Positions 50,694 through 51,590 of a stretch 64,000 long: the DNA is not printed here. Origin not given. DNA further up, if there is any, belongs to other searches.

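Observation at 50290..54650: ImmA/IrrE metalloprotease + XRE-HTH pair heading a cassette with a tandem-GNAT protein and a beta-lactamase-family serine hydrolase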

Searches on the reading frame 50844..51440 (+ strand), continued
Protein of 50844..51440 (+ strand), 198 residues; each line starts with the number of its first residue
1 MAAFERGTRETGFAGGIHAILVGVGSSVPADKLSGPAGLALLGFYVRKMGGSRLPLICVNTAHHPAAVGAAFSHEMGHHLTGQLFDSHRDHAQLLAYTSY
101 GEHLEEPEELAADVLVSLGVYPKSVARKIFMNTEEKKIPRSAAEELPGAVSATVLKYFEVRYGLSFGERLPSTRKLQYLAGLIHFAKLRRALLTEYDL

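Call 52: search_protein_families(library=pfam, proteins=[P0228, P0231, P0236, P0237, P0242, P0245, P0250, P0255, P0218, P0135], max_evalue=1)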
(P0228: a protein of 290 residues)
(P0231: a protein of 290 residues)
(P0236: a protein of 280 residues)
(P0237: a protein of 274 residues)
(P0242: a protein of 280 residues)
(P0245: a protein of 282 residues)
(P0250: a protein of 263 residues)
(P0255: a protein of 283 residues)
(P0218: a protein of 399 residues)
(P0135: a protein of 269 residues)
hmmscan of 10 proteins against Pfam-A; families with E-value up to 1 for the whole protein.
P0228 (290 aa): 1 family
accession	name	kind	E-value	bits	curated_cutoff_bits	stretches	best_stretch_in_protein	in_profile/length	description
PF06114.19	Peptidase_M78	-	0.0056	16.9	22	1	151-179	29-57/123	IrrE N-terminal-like domain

P0231 (290 aa): 1 family
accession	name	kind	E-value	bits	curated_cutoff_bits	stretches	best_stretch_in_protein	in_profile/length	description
PF06114.19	Peptidase_M78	-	0.019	15.2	22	1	148-182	26-60/123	IrrE N-terminal-like domain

P0236 (280 aa): 2 families
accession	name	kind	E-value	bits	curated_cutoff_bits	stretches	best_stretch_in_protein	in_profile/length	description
PF06114.19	Peptidase_M78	-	0.0088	16.3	22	1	144-173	30-59/123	IrrE N-terminal-like domain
PF13582.12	Reprolysin_3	-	0.093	13.7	22.4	1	68-167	42-117/123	Metallo-peptidase family M12B Reprolysin-like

P0237 (274 aa): 4 families
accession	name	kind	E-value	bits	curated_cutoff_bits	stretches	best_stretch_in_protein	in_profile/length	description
PF06114.19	Peptidase_M78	-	0.00047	20.4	22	1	122-196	20-81/123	IrrE N-terminal-like domain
PF22618.1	RskA_N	-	0.027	15.1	27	1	198-231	12-45/48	Anti-sigma-K factor RskA, N-terminal domain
PF15887.11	Peptidase_Mx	-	0.03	14.2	27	1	154-252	90-189/236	Putative zinc-binding metallo-peptidase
PF13582.12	Reprolysin_3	-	0.29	12.1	22.4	1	115-161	75-117/123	Metallo-peptidase family M12B Reprolysin-like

P0242 (280 aa): 2 families
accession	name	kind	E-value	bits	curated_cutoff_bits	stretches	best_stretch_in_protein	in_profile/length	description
PF06114.19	Peptidase_M78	-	0.00063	20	22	1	143-185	30-76/123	IrrE N-terminal-like domain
PF01432.26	Peptidase_M3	-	0.087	12.6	27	1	136-178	213-263/457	Peptidase family M3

P0245 (282 aa): 0 families

P0250 (263 aa): 3 families
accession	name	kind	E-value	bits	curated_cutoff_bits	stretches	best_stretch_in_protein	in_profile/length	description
PF06114.19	Peptidase_M78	-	0.00096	19.4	22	1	110-160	18-63/123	IrrE N-terminal-like domain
PF10026.15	DUF2268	-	0.028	14.3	23.6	1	121-156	49-85/195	Predicted Zn-dependent protease (DUF2268)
PF01435.24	Peptidase_M48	-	0.044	14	20.3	1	127-182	56-114/186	Peptidase family M48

P0255 (283 aa): 3 families
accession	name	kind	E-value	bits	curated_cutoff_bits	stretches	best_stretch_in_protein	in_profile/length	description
PF06114.19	Peptidase_M78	-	0.00074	19.8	22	1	145-195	30-74/123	IrrE N-terminal-like domain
PF01435.24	Peptidase_M48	-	0.0099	16.2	20.3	1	148-179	56-87/186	Peptidase family M48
PF20573.4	DUF6782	-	0.17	11.6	27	1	145-168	78-101/241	Putative metallopeptidase family (DUF6782)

P0218 (399 aa): 1 family
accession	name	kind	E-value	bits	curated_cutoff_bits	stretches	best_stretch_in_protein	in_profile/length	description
PF06114.19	Peptidase_M78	-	0.0044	17.3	22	1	259-293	27-61/123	IrrE N-terminal-like domain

P0135 (269 aa): 3 families
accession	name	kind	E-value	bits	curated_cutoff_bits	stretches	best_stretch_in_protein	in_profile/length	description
PF06114.19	Peptidase_M78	-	0.018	15.2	22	1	125-158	23-56/123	IrrE N-terminal-like domain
PF25317.1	SAM_SMF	-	0.17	12.6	27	0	9-36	28-55/65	SMF/DprA SAM domain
PF13582.12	Reprolysin_3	-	0.18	12.7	22.4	1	122-158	85-120/123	Metallo-peptidase family M12B Reprolysin-like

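Call 53: find_encoding_contigs(protein=P0237, flank=6000, max_places=3)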
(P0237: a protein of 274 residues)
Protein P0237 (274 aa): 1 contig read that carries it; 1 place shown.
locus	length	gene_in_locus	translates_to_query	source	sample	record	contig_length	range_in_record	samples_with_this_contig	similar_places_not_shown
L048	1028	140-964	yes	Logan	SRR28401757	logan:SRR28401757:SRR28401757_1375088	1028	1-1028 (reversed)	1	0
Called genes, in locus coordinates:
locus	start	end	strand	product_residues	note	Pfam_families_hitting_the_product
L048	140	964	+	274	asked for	-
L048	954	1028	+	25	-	?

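Call 54: find_encoding_contigs(protein=P0255, flank=6000, max_places=3)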
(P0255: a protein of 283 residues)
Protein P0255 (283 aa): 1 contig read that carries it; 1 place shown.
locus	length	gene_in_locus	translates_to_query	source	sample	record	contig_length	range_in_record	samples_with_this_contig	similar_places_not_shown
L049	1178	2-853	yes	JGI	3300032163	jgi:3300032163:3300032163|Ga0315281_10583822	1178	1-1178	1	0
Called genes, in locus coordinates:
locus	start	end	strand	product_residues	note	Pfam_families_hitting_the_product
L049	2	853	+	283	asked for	?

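Call 60: find_related_loci(query=A8, collection=metagenome_contigs, flank=6000)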
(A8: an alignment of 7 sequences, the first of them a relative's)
Query A8 (290 aa) in metagenome_contigs; peptide patterns used: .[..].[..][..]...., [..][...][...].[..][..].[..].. (x = any residue, [..] = any of these).
600 stretches matched a pattern (row limit reached: there are more); 178 encode a relative of the query (tblastn E <= 1e-3); the best 80 are kept; 80 distinct loci.
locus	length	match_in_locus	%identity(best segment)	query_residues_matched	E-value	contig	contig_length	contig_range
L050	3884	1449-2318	100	1-290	0e+0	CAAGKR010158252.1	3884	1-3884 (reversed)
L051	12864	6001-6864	71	1-290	3e-143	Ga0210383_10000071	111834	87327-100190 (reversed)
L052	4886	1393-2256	74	1-290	8e-144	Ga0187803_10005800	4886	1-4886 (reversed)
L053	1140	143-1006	72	1-290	1e-155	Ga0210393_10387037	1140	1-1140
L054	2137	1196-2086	71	1-290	5e-150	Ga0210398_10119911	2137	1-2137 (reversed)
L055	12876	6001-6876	70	1-290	3e-139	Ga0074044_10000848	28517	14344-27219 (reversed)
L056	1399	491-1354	73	1-290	1e-151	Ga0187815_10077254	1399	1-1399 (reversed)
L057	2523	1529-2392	71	1-290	2e-146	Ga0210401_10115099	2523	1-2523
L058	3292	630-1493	71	1-290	9e-143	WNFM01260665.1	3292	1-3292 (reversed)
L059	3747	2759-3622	72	1-290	1e-141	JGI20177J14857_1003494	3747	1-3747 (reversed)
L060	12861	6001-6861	72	1-290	1e-137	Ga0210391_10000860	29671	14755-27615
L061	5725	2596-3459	72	1-290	6e-138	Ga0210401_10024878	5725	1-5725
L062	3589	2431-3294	72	1-290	3e-141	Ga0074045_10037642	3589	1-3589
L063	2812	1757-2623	71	1-290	2e-143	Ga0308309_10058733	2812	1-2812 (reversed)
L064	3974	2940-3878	66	1-290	7e-140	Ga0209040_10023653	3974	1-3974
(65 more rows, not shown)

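Call 64: search_protein_families(library=ncbifam, proteins=[P0001], max_evalue=0.01)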
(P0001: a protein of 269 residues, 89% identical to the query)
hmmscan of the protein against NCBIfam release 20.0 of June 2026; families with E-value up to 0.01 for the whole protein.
P0001 (269 aa): 0 families

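Call 67: search_dna_similar(query=P0001, collection=phages, mode=protein, max_evalue=0.001, max_rows=10)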
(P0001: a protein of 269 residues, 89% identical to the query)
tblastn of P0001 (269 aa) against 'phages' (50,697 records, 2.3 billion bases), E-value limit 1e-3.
No match.

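Call 68: search_dna_similar(query=P0001, collection=plasmids, mode=protein, max_evalue=0.001, max_rows=10)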
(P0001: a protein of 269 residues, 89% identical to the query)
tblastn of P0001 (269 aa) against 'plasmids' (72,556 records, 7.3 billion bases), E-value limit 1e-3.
No match.

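Call 84: fold_search(model_id=the predicted structure, library=pdb)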
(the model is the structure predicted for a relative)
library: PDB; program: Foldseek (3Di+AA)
matches with E <= 10: 54; with E <= 0.001: 0
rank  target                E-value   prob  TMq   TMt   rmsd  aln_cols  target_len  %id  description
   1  9rc0                  1.1e+00  0.04  0.11  0.10  17.3       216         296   10  DvhD, PAS/HD-GYP domains (released 2026-03-04)
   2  4m5d_A                2.2e+00  0.03  0.14  0.06  17.4       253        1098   12  Crystal structure of the Utp22 and Rrp7 complex from Saccharomyces cerevisiae (released 2013-11-06)
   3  6ch2_E                2.4e+00  0.04  0.10  0.18  15.7       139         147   17  Crystal structure of the cytoplasmic domain of FlhA and FliT-FliD complex (released 2018-05-16)
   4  8cey_B                2.4e+00  0.03  0.11  0.10  20.3       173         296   12  Structure of the mouse 8-oxoguanine DNA Glycosylase mOGG1 in complex with ligand TH11233. (released 2024-02-21)
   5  8wrp_A                2.7e+00  0.03  0.13  0.08  21.3       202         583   13  Cryo-EM structure of Cas12-1 with 20 nt complementary heteroduplex (released 2025-04-16)
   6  2ja5_B                3.0e+00  0.06  0.18  0.06  16.4       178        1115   13  CPD lesion containing RNA Polymerase II elongation complex A (released 2007-02-20)
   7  1wyl_MODEL_1_A        3.0e+00  0.06  0.12  0.21   9.6       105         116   19  Solution structure of the CH domain of human NEDD9 interacting protein with calponin homology and LIM domains (released 2005-08-15)
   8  6jlu_D                3.3e+00  0.03  0.09  0.08  12.9       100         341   11  Structure of PSII-FCP supercomplex from a centric diatom Chaetoceros gracilis at 3.02 angstrom resolution (released 2019-07-31)
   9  9kdo_B                3.5e+00  0.06  0.19  0.05  16.5       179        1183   14  The structure of 2 ACTD bound to RNA polymerase II elongation complex with 3 CTG repeats (released 2025-11-12)
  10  6zqf_UV               3.5e+00  0.02  0.13  0.06  17.7       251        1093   13  Cryo-EM structure of the 90S pre-ribosome from Saccharomyces cerevisiae, state Dis-B (Poly-Ala) (released 2020-09-23)
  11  4d1q_A                3.7e+00  0.02  0.13  0.09  21.0       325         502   10  Hermes transposase bound to its terminal inverted repeat (released 2014-07-30)
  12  7y81_A                4.5e+00  0.04  0.12  0.04  14.5       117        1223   13  CryoEM structure of type III-E CRISPR Craspase gRAMP-crRNA complex bound to non-self RNA target (released 2022-12-14)
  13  2zih_A                4.5e+00  0.01  0.11  0.11  17.9       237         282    7  Crystal Structure of Yeast Vps74 (released 2008-04-22)
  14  3sr2_C                4.8e+00  0.02  0.13  0.14  16.7       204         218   12  Crystal Structure of Human XLF-XRCC4 Complex (released 2011-07-20)
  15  9efe_B                5.0e+00  0.05  0.11  0.22   8.7        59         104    7  Crystal Structure in space group P21 of a nucleoid-associated protein (UBP) from Sulfolobus islandicus. (released 2025-06-11)
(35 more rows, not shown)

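Call 85: search_solved_structures(query=A2, max_evalue=10, show_alignments=3)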
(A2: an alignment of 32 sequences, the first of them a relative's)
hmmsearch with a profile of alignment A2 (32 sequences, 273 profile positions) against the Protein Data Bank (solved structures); distinct sequences matched with E-value up to 10: 9.
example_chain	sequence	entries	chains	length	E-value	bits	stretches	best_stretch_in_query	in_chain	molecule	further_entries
7t5t_A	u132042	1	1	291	0.026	17.1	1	131-200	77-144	CapP toxin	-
3j0j_J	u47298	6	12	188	0.42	13.1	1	53-110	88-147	V-type ATP synthase subunit E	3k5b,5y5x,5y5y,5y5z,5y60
4q1l_A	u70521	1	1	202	0.43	13.1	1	136-167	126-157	Snake venom metalloproteinase leucurolysin-A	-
5gar_G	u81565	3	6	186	0.45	13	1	53-110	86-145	V-type ATP synthase subunit E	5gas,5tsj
6ly9_L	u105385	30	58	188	0.49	12.9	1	53-110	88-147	V-type ATP synthase subunit E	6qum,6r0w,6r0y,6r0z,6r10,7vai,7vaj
3v6i_A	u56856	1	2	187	0.56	12.7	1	53-110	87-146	V-type ATP synthase subunit E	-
4dd8_A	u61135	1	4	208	0.76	12.3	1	138-158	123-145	Disintegrin and metalloproteinase domain-containing protein 8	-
8tch_A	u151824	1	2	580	1.2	11.7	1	9-80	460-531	Pathogenicity island protein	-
3gbo_A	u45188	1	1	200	1.3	11.6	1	143-167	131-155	Zinc metalloproteinase BmooMPalfa-I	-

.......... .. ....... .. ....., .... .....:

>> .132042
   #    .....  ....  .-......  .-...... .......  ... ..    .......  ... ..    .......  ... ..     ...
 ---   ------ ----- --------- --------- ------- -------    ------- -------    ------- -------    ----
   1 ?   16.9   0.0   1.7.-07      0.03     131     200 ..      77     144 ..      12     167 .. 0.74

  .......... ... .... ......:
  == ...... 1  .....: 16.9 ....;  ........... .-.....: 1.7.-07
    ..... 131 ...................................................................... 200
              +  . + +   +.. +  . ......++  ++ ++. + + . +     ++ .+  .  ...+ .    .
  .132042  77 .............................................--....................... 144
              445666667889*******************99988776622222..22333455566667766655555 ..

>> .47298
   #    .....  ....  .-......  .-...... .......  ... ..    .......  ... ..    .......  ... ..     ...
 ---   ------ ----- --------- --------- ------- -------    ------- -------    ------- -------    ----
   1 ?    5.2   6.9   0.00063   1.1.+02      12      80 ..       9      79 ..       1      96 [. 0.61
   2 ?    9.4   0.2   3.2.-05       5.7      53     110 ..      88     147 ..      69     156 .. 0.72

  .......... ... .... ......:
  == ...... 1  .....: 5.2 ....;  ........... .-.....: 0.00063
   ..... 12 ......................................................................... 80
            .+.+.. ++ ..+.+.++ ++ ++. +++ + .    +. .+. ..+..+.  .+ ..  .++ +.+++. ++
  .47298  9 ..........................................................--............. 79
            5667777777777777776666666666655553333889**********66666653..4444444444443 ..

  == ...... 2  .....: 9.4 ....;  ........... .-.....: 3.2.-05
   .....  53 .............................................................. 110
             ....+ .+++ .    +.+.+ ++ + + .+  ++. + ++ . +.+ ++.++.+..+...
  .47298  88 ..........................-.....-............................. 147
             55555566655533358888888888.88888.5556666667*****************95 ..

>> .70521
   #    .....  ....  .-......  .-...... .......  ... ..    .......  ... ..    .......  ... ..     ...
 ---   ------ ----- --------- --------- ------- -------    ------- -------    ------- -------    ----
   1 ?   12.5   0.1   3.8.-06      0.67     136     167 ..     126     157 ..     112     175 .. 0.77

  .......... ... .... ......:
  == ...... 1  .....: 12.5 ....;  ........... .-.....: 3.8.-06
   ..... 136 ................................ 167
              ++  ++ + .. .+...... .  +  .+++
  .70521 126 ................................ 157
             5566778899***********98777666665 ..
